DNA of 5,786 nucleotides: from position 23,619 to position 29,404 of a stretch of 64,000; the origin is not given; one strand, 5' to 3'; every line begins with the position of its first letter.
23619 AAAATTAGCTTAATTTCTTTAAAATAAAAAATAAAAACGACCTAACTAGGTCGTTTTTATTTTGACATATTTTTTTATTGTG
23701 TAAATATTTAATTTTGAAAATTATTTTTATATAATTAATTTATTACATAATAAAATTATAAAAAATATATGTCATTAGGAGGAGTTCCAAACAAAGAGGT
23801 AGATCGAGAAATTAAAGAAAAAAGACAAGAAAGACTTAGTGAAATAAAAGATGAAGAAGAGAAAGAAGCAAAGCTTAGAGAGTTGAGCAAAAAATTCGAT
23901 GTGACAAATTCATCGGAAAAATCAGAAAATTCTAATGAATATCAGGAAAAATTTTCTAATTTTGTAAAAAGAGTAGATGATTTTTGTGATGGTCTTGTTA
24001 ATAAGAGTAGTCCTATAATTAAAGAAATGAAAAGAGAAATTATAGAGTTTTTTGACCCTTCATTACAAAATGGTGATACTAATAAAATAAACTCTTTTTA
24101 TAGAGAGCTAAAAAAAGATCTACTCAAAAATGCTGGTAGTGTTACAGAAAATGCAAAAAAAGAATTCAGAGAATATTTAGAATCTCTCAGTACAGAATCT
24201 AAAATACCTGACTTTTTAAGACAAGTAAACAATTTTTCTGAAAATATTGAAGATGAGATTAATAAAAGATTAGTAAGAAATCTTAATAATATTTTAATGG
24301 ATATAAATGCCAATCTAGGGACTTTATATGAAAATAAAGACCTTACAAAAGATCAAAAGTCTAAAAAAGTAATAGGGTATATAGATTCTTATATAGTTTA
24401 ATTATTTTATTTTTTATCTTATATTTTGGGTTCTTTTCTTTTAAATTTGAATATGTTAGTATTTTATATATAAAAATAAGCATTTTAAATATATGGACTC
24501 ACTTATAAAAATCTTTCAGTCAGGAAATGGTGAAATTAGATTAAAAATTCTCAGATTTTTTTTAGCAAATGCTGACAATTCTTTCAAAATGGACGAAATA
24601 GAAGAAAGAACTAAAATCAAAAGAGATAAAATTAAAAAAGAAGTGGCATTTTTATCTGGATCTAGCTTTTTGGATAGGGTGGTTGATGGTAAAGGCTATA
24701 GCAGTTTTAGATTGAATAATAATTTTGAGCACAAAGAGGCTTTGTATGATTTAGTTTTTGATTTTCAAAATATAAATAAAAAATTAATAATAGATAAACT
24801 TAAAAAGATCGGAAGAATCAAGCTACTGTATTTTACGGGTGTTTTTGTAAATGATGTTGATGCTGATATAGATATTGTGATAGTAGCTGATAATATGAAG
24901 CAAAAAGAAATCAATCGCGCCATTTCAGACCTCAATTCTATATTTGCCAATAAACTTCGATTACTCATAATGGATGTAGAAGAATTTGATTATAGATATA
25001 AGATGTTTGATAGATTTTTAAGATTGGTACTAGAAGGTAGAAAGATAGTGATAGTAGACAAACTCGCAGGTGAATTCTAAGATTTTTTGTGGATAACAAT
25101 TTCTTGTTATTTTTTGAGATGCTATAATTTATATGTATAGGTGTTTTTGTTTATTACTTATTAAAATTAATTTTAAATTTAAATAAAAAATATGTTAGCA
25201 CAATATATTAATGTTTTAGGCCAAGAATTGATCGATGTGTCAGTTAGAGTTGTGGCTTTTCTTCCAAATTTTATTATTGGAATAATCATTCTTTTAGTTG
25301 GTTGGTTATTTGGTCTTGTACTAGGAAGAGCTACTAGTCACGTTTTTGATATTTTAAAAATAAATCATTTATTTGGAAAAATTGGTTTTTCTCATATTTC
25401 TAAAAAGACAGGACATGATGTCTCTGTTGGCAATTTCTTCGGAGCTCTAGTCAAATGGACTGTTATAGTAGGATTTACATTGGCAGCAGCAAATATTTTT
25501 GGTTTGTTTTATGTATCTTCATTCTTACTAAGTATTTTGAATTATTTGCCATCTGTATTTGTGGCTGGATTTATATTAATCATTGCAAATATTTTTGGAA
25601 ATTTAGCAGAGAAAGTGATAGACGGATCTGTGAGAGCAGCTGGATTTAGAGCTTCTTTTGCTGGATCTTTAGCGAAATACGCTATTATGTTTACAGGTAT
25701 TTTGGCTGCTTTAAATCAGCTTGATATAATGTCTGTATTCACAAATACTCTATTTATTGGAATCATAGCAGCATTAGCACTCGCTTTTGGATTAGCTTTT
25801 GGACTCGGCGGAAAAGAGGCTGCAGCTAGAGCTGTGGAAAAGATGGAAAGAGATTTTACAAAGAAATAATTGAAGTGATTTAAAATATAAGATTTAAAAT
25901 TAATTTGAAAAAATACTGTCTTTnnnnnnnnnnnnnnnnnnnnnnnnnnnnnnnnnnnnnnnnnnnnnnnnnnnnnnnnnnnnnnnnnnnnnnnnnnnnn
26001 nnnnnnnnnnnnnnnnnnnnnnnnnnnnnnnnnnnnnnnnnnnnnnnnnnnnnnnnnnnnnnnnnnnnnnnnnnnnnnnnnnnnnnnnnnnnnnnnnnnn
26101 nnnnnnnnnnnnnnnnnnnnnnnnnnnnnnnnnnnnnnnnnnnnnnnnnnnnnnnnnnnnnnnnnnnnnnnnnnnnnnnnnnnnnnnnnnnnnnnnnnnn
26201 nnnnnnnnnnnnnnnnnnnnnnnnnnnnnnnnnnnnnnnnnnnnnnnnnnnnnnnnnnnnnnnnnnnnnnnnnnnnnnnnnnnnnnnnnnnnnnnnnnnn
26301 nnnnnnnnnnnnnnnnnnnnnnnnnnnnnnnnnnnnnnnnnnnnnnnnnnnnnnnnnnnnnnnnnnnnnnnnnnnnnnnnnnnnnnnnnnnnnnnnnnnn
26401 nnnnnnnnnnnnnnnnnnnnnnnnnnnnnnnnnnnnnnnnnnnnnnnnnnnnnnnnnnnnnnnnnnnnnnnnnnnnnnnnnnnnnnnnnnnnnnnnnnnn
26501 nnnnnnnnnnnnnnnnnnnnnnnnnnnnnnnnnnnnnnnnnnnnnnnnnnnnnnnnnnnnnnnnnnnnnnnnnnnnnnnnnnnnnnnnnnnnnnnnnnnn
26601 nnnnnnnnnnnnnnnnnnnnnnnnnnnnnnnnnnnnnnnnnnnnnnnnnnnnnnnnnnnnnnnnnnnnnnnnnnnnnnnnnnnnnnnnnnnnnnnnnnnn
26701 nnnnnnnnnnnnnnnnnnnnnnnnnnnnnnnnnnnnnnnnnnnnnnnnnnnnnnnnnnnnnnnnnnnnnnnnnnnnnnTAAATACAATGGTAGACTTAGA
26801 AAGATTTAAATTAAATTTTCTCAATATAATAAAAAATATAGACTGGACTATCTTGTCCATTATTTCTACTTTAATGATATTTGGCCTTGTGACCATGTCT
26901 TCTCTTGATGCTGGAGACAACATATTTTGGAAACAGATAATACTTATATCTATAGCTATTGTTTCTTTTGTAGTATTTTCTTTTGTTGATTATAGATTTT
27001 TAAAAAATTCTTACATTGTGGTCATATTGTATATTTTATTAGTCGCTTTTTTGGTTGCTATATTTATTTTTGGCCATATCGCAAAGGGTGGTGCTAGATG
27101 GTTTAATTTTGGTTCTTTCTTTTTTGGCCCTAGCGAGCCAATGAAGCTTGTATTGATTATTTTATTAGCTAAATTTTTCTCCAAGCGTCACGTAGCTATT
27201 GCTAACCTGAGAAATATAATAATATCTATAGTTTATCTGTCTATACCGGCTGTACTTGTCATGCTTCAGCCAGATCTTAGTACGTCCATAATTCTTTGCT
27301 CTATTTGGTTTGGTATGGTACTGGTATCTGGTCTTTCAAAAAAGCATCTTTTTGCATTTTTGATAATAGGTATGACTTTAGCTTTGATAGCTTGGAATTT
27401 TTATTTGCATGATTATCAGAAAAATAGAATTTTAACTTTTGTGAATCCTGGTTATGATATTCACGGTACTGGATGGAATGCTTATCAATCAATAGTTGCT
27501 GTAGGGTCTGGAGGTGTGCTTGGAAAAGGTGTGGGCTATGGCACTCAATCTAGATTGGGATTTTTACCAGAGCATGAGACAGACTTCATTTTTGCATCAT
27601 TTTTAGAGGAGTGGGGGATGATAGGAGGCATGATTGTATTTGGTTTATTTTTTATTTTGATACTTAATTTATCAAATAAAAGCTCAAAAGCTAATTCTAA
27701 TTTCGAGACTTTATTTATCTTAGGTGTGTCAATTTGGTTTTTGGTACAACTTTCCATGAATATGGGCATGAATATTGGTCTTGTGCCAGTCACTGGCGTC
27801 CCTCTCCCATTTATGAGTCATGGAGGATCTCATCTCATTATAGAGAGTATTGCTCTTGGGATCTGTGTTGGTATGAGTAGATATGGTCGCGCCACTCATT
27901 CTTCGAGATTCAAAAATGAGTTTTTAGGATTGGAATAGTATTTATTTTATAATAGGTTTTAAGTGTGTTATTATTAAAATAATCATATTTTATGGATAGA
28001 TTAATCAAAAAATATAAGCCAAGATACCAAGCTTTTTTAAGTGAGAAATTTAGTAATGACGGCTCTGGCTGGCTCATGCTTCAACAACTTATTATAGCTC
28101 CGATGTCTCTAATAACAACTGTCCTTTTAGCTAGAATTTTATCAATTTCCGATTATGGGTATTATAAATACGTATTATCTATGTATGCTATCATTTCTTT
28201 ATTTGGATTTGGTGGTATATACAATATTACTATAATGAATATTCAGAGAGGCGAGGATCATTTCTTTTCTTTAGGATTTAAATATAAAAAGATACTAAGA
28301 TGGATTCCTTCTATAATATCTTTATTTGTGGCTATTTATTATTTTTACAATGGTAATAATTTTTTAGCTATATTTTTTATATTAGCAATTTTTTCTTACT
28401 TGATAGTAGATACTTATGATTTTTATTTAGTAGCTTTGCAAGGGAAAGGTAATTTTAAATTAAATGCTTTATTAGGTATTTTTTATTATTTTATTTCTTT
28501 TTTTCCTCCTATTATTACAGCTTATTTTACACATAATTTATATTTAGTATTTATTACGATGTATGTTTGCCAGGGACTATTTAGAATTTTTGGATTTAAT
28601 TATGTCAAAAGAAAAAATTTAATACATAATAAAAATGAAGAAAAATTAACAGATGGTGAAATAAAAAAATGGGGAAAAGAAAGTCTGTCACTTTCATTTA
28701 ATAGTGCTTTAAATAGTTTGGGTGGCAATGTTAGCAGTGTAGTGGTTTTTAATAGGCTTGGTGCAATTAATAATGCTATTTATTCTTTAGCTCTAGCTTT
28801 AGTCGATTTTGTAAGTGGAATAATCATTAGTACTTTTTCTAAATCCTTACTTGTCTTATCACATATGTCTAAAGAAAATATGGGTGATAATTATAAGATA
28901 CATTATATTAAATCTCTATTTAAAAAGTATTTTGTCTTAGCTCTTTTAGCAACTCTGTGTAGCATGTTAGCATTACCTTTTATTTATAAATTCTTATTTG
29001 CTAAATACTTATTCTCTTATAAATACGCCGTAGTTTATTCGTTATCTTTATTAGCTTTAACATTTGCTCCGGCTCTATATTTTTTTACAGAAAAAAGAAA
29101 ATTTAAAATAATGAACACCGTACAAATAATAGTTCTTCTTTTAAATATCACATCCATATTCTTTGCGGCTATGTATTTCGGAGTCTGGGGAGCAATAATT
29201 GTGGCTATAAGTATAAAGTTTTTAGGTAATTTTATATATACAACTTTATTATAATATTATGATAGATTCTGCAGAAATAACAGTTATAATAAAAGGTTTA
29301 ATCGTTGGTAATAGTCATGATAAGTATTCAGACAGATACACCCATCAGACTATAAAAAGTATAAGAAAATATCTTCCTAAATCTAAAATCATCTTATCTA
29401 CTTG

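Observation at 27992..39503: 11.5-kb surface-glycopolymer locus combining a WbaP-type priming enzyme, GTs, a flippase, GDPD, an NTP-transferase, a HAD phosphatase and two paralogous unknown-family enzymes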

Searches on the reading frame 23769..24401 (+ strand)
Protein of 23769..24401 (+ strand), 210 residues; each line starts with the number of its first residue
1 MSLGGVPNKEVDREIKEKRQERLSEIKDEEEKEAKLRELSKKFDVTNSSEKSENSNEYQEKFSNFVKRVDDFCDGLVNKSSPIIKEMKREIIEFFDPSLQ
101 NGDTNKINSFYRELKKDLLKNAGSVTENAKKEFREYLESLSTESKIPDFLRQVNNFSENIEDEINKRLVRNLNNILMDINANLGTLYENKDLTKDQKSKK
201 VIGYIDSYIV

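Call 73: search_protein_families(library=pfam, proteins=[window:23769-24401:+], max_evalue=0.001)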
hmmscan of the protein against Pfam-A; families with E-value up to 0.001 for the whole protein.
window:23769-24401:+ (210 aa): 2 families
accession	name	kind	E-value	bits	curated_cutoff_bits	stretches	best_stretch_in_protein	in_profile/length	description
PF14677.12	FANCI_S3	-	0.00044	20.4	25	0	56-98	113-155/216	FANCI solenoid 3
PF02520.22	ANIS5_cation-bd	-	0.0008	19.9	29.3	1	117-207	8-93/109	SXP/RAL-2 family protein Ani s 5-like, metal-binding domain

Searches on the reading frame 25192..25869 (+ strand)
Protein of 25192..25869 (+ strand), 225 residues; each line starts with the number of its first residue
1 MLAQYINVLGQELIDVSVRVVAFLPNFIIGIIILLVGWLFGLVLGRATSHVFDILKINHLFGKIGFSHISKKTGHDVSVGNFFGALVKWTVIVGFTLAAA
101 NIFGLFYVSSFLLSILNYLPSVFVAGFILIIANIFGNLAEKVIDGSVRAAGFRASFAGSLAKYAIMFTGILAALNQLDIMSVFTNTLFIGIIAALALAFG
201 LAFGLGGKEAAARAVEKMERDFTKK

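Call 73: search_protein_families(library=pfam, proteins=[window:25192-25869:+], max_evalue=0.001)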
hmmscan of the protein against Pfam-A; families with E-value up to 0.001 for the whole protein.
window:25192-25869:+ (225 aa): 1 family
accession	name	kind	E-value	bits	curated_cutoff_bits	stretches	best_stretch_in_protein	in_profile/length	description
PF05552.17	MS_channel_1st_1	-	4.5e-11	42.9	22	2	108-152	3-47/50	Mechanosensitive ion channel, conserved TM helix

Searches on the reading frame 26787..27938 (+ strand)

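Call 5: search_protein_families(library=pfam, proteins=[window:26787-27938:+], max_evalue=0.1)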
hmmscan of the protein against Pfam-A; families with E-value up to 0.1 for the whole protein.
window:26787-27938:+ (383 aa): 1 family
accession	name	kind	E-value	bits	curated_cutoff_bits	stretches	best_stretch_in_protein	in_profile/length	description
PF01098.24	FTSW_RODA_SPOVE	-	1.5e-87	294.3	26.4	1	20-366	8-353/356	Cell cycle protein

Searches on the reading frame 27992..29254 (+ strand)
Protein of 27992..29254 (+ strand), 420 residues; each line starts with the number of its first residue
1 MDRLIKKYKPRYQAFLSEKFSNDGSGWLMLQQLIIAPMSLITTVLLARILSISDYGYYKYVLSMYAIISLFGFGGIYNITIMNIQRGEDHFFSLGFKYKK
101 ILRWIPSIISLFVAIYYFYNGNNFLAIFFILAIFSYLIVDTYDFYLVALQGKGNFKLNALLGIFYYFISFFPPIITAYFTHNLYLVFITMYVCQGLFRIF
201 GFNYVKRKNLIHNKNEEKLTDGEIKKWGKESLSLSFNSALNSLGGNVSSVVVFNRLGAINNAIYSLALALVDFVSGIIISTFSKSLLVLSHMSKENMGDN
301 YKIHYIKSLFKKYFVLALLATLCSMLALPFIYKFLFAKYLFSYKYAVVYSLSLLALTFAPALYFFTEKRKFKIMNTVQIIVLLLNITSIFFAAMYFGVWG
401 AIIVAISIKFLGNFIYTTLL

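Call 4: search_protein_families(library=pfam, proteins=[window:27992-29254:+], max_evalue=0.1)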
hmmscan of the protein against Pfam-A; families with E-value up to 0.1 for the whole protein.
window:27992-29254:+ (420 aa): 2 families
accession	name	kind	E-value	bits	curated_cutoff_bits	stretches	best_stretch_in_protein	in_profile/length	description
PF01943.22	Polysacc_synt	-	3.6e-14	53.3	28.2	1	24-285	4-265/274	Polysaccharide biosynthesis protein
PF13440.11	Polysacc_synt_3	-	1.2e-06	28.4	23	1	45-294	1-245/293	Polysaccharide biosynthesis protein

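Call 6: search_protein_families(library=ncbifam, proteins=[window:27992-29254:+], max_evalue=0.01)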
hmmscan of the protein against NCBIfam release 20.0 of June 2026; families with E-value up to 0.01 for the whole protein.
window:27992-29254:+ (420 aa): 0 families
